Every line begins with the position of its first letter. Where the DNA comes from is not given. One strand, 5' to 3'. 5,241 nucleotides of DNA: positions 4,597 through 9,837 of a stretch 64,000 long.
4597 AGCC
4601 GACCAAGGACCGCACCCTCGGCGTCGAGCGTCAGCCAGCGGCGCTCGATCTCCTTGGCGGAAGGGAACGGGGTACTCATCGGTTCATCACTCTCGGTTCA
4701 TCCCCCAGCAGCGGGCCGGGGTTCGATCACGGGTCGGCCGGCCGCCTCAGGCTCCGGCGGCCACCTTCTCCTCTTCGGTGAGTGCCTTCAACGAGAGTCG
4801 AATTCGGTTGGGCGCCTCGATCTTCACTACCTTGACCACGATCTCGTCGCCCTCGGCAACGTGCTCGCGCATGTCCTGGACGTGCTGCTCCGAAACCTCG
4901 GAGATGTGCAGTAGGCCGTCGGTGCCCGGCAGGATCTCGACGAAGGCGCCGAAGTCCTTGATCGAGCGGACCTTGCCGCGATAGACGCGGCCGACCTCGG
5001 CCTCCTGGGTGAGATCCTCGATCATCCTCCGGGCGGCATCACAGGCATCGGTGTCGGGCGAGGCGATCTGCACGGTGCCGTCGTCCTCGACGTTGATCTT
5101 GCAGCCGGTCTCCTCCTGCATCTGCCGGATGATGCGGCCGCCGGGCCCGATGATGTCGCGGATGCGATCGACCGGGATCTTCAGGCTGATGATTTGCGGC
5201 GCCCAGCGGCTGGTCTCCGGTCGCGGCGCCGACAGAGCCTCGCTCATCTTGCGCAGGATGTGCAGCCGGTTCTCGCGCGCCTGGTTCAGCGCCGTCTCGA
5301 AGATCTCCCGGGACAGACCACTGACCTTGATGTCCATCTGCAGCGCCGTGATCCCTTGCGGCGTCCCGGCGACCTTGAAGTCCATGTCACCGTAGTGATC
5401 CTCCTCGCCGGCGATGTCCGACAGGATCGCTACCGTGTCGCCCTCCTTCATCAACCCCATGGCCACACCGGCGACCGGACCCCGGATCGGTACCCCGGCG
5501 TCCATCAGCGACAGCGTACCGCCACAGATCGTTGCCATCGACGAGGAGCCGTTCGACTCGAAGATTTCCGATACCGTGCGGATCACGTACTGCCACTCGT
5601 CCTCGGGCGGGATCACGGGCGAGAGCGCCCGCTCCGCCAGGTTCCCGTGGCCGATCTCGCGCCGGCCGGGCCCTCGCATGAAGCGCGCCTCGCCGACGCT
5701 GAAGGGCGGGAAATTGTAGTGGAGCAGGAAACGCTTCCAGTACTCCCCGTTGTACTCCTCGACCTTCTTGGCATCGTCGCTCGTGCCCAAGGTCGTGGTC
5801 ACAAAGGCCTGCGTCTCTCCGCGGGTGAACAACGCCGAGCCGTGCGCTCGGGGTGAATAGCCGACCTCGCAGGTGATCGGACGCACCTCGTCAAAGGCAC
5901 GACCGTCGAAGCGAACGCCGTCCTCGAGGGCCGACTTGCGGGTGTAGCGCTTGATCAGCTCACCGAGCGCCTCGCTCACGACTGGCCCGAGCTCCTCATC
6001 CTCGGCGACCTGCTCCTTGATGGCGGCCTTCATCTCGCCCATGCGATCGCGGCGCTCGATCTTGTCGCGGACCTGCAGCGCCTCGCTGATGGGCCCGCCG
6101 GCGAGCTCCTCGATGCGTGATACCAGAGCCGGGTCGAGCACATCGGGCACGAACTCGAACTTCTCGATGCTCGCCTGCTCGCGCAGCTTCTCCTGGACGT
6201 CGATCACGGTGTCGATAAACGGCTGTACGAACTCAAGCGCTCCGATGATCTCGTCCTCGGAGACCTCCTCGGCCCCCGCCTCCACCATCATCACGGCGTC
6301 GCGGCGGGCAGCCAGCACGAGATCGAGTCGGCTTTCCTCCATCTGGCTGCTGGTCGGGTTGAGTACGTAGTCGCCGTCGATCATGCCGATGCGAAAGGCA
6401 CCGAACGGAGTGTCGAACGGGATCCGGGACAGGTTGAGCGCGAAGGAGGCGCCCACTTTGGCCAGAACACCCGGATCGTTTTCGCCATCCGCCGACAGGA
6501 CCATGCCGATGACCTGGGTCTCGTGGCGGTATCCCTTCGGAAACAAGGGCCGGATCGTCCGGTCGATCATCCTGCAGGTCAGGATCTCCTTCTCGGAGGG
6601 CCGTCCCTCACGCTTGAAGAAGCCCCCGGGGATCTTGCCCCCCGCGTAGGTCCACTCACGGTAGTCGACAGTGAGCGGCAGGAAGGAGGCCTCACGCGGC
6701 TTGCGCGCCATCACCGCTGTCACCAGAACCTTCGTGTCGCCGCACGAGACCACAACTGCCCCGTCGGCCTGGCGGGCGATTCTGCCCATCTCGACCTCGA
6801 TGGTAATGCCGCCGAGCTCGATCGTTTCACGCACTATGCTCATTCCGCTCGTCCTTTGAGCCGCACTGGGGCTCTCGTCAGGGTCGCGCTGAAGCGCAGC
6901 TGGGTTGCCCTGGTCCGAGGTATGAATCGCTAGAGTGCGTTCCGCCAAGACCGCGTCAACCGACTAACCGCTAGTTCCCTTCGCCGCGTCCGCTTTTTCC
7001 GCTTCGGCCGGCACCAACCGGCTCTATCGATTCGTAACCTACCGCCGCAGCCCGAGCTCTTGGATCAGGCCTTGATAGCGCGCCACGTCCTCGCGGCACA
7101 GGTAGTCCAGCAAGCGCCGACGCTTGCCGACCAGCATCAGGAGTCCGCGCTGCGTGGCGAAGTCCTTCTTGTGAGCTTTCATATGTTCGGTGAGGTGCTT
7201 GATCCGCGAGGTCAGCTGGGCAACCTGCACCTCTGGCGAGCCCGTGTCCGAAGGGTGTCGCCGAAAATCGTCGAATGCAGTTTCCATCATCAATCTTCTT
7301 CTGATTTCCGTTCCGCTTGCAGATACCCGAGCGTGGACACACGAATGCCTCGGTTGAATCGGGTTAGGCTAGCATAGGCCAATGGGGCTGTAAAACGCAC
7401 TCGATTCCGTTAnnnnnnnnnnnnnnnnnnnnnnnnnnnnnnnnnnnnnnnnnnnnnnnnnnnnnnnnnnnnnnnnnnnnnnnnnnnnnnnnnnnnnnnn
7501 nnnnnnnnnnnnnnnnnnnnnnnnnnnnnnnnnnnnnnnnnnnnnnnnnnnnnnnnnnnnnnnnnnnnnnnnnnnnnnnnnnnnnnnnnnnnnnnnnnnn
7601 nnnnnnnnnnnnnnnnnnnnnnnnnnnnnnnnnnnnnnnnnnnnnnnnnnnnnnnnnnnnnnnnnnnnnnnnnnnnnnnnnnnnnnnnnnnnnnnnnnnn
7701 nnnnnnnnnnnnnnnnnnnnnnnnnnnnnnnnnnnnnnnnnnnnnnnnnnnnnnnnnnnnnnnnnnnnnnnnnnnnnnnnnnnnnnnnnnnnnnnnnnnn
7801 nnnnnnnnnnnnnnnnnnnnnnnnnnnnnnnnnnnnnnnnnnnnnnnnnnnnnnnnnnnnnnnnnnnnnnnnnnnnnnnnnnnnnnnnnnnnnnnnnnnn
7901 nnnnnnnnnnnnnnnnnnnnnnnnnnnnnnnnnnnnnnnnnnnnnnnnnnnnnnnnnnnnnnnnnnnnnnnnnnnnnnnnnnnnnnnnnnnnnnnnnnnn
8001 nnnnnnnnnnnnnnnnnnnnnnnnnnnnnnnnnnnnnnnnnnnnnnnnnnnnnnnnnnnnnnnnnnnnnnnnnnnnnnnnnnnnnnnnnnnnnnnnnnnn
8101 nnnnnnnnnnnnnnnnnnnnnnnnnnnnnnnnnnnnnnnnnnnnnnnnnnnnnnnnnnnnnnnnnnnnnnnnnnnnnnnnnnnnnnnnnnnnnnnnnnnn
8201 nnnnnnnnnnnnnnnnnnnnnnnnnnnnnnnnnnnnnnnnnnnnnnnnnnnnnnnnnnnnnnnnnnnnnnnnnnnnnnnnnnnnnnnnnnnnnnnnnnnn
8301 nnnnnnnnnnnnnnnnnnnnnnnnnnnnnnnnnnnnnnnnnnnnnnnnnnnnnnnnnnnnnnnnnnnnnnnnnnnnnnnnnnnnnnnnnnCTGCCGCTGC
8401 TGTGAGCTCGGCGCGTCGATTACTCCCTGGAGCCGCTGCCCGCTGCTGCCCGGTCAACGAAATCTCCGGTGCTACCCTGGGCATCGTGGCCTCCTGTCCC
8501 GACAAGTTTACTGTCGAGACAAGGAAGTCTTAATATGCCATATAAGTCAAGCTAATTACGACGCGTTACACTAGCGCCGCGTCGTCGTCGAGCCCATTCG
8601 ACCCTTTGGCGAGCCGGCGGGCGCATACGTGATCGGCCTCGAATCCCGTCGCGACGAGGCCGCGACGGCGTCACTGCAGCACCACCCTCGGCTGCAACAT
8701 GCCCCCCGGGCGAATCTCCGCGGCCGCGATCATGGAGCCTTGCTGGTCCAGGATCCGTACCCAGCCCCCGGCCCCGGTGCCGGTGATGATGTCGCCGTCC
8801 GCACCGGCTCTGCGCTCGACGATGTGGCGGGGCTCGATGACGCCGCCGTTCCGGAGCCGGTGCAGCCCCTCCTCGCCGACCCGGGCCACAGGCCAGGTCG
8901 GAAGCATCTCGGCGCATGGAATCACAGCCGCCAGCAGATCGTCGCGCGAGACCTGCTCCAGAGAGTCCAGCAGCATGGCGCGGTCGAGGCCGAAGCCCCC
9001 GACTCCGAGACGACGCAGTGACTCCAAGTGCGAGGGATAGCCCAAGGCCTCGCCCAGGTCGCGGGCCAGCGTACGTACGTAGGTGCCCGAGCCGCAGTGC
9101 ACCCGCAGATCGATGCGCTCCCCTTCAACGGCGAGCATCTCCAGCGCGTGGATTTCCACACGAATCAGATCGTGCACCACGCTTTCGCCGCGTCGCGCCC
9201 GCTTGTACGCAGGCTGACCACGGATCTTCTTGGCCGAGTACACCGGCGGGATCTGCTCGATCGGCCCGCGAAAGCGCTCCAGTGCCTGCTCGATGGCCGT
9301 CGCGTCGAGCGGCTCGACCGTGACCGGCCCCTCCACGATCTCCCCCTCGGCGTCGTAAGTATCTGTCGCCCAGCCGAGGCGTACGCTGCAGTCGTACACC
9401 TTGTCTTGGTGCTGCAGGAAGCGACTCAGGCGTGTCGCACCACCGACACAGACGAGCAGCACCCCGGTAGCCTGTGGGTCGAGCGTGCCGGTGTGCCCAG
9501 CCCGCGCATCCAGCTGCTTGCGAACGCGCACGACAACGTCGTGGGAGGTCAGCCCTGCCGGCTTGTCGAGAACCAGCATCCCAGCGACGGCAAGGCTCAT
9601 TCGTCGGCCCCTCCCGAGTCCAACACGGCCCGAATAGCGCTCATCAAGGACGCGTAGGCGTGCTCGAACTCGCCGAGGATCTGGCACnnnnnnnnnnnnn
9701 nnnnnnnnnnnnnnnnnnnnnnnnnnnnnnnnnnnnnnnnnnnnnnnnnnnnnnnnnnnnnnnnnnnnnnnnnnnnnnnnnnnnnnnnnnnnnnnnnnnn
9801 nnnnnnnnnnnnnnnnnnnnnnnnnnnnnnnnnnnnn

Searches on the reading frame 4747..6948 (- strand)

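Call 12: search_protein_families(library=pfam, proteins=[window:4747-6948:-])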
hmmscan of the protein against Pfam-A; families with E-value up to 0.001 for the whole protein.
window:4747-6948:- (733 aa): 6 families
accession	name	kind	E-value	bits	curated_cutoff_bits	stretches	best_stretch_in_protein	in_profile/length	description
PF01138.27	RNase_PH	-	1.1e-57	194.5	25.5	2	50-177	5-130/130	3' exoribonuclease family, domain 1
PF03725.20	RNase_PH_C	-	1.1e-20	73.8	20.8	2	181-240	2-63/67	3' exoribonuclease family, domain 2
PF00013.35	KH_1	-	2.5e-16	59.6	21.5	1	587-645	2-66/66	KH domain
PF00575.29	S1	-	4.1e-16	59.5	22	1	650-721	2-74/74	S1 RNA binding domain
PF03726.19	PNPase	-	1.3e-11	45.3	24.6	1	275-350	2-80/81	Polyribonucleotide nucleotidyltransferase, RNA binding domain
PF22675.2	KH-I_KHDC4-BBP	-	6.2e-06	26.4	30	1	596-625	8-37/76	KHDC4/BBP-like, KH-domain type I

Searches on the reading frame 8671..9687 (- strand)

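Call 12: search_protein_families(library=pfam, proteins=[window:8671-9687:-])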
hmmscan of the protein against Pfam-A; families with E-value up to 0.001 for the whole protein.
window:8671-9687:- (338 aa): 2 families
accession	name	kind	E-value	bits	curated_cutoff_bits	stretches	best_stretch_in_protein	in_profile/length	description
PF01509.24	TruB_N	-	8.4e-51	172.7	27.3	1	61-204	7-149/149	TruB family pseudouridylate synthase (N terminal domain)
PF16198.10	TruB_C_2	-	5.7e-09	36.4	29.3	1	205-255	1-57/66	tRNA pseudouridylate synthase B C-terminal domain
